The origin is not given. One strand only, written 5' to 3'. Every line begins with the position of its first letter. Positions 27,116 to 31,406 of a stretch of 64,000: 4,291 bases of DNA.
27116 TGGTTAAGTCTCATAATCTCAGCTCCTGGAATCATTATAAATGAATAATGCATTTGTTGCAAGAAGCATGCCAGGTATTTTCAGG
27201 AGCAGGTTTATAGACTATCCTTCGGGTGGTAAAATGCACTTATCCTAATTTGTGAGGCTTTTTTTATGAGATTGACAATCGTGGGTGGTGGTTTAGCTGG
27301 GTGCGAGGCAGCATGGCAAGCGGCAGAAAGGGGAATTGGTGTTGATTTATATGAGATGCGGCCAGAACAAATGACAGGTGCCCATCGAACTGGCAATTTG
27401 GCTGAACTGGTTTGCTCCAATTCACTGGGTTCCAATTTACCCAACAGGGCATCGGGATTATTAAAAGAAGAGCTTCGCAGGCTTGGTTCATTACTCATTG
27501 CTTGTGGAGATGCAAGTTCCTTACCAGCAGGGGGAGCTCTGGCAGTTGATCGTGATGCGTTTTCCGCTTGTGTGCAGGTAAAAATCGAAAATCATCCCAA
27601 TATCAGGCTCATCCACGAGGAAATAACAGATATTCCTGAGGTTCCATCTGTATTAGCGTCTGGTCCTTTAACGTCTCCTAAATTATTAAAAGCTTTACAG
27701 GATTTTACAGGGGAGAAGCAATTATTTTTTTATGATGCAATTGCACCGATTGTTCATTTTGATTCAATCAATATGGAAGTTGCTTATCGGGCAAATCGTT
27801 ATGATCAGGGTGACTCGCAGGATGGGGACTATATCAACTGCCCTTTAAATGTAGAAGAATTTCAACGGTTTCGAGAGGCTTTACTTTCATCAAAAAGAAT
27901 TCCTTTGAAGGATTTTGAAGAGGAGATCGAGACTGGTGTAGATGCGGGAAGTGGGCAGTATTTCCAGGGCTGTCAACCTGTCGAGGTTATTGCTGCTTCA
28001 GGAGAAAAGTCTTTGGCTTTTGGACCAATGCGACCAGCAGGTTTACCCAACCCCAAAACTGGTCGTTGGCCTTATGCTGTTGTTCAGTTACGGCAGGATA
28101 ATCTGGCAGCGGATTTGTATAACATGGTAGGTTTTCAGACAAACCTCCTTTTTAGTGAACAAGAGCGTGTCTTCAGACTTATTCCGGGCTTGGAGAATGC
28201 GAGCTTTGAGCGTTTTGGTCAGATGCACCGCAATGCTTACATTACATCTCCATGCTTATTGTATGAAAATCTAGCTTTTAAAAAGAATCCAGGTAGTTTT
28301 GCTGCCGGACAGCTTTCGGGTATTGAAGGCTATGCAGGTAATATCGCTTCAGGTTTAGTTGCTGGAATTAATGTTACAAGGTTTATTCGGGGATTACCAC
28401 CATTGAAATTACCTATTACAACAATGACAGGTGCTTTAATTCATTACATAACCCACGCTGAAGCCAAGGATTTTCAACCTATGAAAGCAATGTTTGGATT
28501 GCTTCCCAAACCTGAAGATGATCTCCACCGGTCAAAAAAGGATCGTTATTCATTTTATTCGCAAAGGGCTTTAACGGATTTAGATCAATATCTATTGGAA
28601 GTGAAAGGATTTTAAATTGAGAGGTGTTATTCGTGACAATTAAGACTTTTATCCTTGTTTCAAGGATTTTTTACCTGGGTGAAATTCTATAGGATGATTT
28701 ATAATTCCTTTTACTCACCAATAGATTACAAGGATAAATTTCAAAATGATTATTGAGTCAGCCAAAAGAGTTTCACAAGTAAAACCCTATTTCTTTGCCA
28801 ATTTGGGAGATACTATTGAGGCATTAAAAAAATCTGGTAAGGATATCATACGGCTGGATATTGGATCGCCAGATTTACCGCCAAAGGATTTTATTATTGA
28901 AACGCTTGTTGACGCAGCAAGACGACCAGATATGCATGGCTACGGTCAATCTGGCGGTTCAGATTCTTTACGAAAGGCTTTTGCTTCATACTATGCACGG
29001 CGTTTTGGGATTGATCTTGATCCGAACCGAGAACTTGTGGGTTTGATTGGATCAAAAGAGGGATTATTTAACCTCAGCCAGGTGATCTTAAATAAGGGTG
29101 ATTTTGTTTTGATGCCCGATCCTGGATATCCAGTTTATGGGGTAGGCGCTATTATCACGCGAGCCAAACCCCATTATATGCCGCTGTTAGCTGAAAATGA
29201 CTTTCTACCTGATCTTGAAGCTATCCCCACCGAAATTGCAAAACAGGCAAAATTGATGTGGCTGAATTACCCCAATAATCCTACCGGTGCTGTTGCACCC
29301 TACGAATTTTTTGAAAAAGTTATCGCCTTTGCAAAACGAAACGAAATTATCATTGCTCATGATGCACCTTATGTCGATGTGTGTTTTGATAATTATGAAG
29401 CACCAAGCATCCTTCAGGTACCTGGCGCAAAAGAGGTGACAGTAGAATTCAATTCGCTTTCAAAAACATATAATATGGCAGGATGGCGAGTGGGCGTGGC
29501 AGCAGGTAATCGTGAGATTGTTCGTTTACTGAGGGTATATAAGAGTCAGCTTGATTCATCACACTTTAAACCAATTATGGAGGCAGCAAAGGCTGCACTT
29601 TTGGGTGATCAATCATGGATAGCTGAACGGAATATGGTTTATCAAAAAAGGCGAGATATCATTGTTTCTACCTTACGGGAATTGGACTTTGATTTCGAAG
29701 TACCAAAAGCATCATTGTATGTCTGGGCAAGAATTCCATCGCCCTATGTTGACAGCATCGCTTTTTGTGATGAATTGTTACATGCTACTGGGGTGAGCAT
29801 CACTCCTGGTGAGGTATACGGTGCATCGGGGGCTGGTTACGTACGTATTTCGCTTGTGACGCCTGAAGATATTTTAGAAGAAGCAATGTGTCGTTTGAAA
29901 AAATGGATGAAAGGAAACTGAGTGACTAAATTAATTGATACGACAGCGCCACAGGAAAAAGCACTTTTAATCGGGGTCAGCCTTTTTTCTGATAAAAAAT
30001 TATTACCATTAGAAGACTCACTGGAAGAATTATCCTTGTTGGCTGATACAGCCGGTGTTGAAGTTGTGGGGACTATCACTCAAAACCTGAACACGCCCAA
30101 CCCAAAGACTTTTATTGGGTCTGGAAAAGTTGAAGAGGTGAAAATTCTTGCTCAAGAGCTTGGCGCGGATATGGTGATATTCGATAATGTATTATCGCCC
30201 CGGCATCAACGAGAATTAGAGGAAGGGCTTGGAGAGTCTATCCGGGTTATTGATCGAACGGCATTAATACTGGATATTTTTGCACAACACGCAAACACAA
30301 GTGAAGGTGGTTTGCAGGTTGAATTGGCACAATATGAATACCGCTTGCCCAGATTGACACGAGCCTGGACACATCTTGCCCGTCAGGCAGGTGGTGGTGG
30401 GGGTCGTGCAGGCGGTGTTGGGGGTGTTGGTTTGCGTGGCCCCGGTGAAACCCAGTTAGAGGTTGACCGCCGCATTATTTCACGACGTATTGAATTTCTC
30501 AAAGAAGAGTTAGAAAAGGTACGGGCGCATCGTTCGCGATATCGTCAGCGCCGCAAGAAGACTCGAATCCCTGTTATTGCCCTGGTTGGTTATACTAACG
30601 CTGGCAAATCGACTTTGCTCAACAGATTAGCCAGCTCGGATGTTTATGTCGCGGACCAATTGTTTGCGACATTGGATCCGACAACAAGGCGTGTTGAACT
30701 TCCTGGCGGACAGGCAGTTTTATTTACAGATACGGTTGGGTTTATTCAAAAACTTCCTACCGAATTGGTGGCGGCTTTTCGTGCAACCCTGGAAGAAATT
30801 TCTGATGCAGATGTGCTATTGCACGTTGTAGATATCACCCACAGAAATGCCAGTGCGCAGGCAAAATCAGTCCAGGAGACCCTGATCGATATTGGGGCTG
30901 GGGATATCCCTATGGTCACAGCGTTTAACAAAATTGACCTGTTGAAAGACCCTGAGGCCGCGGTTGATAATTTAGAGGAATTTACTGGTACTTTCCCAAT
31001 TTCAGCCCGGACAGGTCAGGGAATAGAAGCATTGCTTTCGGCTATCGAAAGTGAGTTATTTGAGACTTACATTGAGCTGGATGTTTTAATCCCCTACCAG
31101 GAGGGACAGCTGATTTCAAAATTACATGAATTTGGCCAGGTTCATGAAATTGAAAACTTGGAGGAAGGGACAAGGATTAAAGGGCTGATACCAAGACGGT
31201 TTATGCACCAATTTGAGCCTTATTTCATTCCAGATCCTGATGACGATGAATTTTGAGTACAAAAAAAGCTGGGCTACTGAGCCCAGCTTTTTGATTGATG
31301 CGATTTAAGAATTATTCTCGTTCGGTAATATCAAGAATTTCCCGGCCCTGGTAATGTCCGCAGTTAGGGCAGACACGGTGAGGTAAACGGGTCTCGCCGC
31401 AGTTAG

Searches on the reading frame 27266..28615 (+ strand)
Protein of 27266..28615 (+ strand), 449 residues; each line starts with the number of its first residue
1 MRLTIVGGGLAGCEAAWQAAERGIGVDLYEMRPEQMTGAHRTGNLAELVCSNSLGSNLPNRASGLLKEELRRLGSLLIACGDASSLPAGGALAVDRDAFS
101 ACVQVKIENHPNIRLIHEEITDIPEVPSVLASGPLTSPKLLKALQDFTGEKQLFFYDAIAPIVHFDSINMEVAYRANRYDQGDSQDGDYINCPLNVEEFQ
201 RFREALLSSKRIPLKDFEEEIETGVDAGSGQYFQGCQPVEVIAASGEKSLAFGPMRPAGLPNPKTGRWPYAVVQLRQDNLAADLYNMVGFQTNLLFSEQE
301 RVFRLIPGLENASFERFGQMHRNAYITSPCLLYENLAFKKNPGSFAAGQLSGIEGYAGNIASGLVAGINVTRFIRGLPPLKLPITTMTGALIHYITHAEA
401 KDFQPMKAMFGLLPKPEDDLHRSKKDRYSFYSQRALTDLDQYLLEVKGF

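Call 3: search_protein_families(library=pfam, proteins=[window:27266-28615:+], max_evalue=0.01)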
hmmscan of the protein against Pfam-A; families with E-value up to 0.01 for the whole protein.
window:27266-28615:+ (449 aa): 7 families
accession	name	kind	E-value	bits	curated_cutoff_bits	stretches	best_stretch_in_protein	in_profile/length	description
PF01134.28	GIDA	-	4.7e-85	286.4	22.1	1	3-376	2-389/391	Glucose inhibited division protein A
PF01266.30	DAO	-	9.8e-06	25.8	27.9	1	3-94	2-92/353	FAD dependent oxidoreductase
PF13450.12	NAD_binding_8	-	1.1e-05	26.1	21.9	1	5-34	1-30/68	NAD(P)-binding Rossmann-like domain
PF12831.13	FAD_oxidored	-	0.00045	20.1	27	1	4-107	3-98/416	FAD dependent oxidoreductase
PF07992.20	Pyr_redox_2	-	0.0028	17.6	26.1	1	2-36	144-178/291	Pyridine nucleotide-disulphide oxidoreductase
PF01262.27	AlaDh_PNT_C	-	0.0036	17.2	23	1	2-40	30-68/214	Alanine dehydrogenase/PNT, C-terminal domain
PF00070.33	Pyr_redox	-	0.0056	17.6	22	0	2-36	1-35/82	Pyridine nucleotide-disulphide oxidoreductase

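Call 8: search_protein_families(library=ncbifam, proteins=[window:27266-28615:+], max_evalue=0.001)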
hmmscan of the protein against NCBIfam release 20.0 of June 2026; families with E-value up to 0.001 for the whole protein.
window:27266-28615:+ (449 aa): 7 families
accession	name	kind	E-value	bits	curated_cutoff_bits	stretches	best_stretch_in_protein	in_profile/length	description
NF003739.0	PRK05335.1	equivalog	2e-179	597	262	1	2-445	5-437/441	methylenetetrahydrofolate--tRNA-(uracil(54)-C(5))-methyltransferase (FADH(2)-oxidizing) TrmFO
TIGR00137.1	gid_trmFO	equivalog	4.1e-172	572.9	428.65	1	3-442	3-429/433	FADH(2)-oxidizing methylenetetrahydrofolate--tRNA-(uracil(54)-C(5))-methyltransferase TrmFO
TIGR00136.1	mnmG_gidA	equivalog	2.2e-17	62.6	524.85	1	281-381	297-396/616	tRNA uridine-5-carboxymethylaminomethyl(34) synthesis enzyme MnmG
TIGR03197.1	MnmC_Cterm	equivalog_domain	1.9e-05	23.9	174.2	1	4-39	3-38/400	FAD-dependent 5-carboxymethylaminomethyl-2-thiouridine(34) oxidoreductase MnmC1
NF002480.1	PRK01747.1-1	equivalog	4.3e-05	22.1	540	1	3-51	251-301/645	bifunctional tRNA (5-methylaminomethyl-2-thiouridine)(34)-methyltransferase MnmC2/FAD-dependent 5-carboxymethylaminomethyl-2-thiouridine(34)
TIGR03467.1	HpnE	equivalog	8.7e-05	22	283.05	1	4-34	2-32/430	hydroxysqualene dehydroxylase HpnE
NF045599.1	bili_reduct_long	exception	0.00078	17.8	750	1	2-32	383-413/641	bilirubin reductase, long form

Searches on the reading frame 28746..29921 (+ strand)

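Call 8: search_protein_families(library=ncbifam, proteins=[window:28746-29921:+], max_evalue=0.001)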
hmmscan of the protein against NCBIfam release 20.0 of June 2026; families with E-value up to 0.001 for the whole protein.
window:28746-29921:+ (391 aa): 64 families (the best 25 are shown)
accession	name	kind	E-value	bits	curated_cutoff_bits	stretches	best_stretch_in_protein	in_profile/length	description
NF006756.0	PRK09276.1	subfamily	2.2e-147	491.1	507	1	4-387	3-385/387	LL-diaminopimelate aminotransferase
TIGR03540.1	DapC_direct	equivalog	2.3e-145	484.4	593.25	1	5-386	2-382/383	LL-diaminopimelate aminotransferase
NF005977.0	PRK08068.1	subfamily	2.1e-122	409.1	494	1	2-386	2-385/391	transaminase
NF005815.0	PRK07681.1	equivalog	8.6e-122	407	545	1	1-386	1-384/399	LL-diaminopimelate aminotransferase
NF005613.0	PRK07366.1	equivalog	1.1e-116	390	486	1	5-388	3-388/391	LL-diaminopimelate aminotransferase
NF004611.0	PRK05942.1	equivalog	3.1e-115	385.3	628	1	3-386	6-388/394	aspartate aminotransferase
NF006033.0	PRK08175.1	equivalog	4e-112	375.2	647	1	6-389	10-395/407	alanine transaminase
NF006604.0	PRK09148.1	equivalog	2.5e-110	369.2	648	1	6-389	5-390/406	LL-diaminopimelate aminotransferase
NF006387.0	PRK08636.1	equivalog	2.8e-98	329.6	675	1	8-389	9-399/403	LL-diaminopimelate aminotransferase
NF004937.0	PRK06290.1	equivalog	1.4e-84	284.2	585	1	29-340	41-350/410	LL-diaminopimelate aminotransferase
TIGR03537.1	DapC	equivalog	1.9e-75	254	453.6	1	38-383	6-346/350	succinyldiaminopimelate transaminase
NF041364.1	GntC_guanitoxin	equivalog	5.9e-75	252.4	415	1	39-386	5-355/356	guanitoxin biosynthesis PLP-dependent (S)-gamma-hydroxy-L-arginine cyclodehydratase GntC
NF041091.1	asp_aminotase_Arch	equivalog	1.6e-66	224.7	550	1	7-389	2-376/376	aspartate aminotransferase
TIGR03538.1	DapC_gpp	equivalog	8.8e-64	215.8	474.6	1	8-387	4-394/395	succinyldiaminopimelate transaminase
NF006229.0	PRK08361.1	equivalog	7.7e-58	196.3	624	1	31-388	32-388/391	aspartate aminotransferase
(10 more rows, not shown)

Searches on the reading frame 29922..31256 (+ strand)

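Call 8: search_protein_families(library=ncbifam, proteins=[window:29922-31256:+], max_evalue=0.001)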
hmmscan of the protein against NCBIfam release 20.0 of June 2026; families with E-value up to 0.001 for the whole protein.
window:29922-31256:+ (444 aa): 27 families (the best 25 are shown)
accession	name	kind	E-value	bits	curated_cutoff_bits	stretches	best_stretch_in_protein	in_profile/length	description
TIGR03156.1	GTP_HflX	equivalog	1.3e-137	458.4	216.75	1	14-378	2-350/351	GTPase HflX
NF008280.0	PRK11058.1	equivalog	2.1e-111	372.7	441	1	10-416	7-398/426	ribosome rescue GTPase HflX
NF000908.1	PRK00089.1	equivalog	4.7e-19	68.8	237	1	215-381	2-169/291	GTPase Era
TIGR03594.1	GTPase_EngA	equivalog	1.3e-18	67.3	306.7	1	217-379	1-160/432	ribosome biogenesis GTPase Der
TIGR03918.1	GTP_HydF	equivalog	3.1e-17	62.5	325.55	1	216-382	7-170/392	[FeFe] hydrogenase H-cluster maturation GTPase HydF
NF003661.0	PRK05291.1-3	equivalog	6.9e-17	61.9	380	1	186-382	189-373/448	tRNA uridine-5-carboxymethylaminomethyl(34) synthesis GTPase MnmE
TIGR02729.1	Obg_CgtA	equivalog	2.3e-16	59.7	280.25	1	219-377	160-326/329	Obg family GTPase CgtA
NF008956.1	PRK12299.1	equivalog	3.6e-16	59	300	1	219-378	161-324/327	GTPase ObgE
NF008955.0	PRK12297.1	equivalog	6.9e-16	58.2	406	1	219-382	162-331/429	GTPase ObgE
TIGR00436.1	era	equivalog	1.4e-13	50.8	116.25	1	219-382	3-166/270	GTPase Era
NF002828.0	PRK03003.1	equivalog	1.7e-13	50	631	1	215-378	212-382/477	ribosome biogenesis GTPase Der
TIGR00231.1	small_GTP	domain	2.7e-13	50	42.5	1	216-376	3-163/164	GTP-binding protein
NF007071.0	PRK09518.1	equivalog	1.2e-12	47.2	953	1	213-377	441-612/706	bifunctional cytidylate kinase/GTPase Der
TIGR00450.1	mnmE_trmE_thdF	equivalog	5e-12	45.6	252.6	1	181-385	177-369/446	tRNA uridine-5-carboxymethylaminomethyl(34) synthesis GTPase MnmE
NF007171.0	PRK09602.1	subfamily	1.8e-07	30.3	387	1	219-254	5-40/397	YchF-related putative GTPase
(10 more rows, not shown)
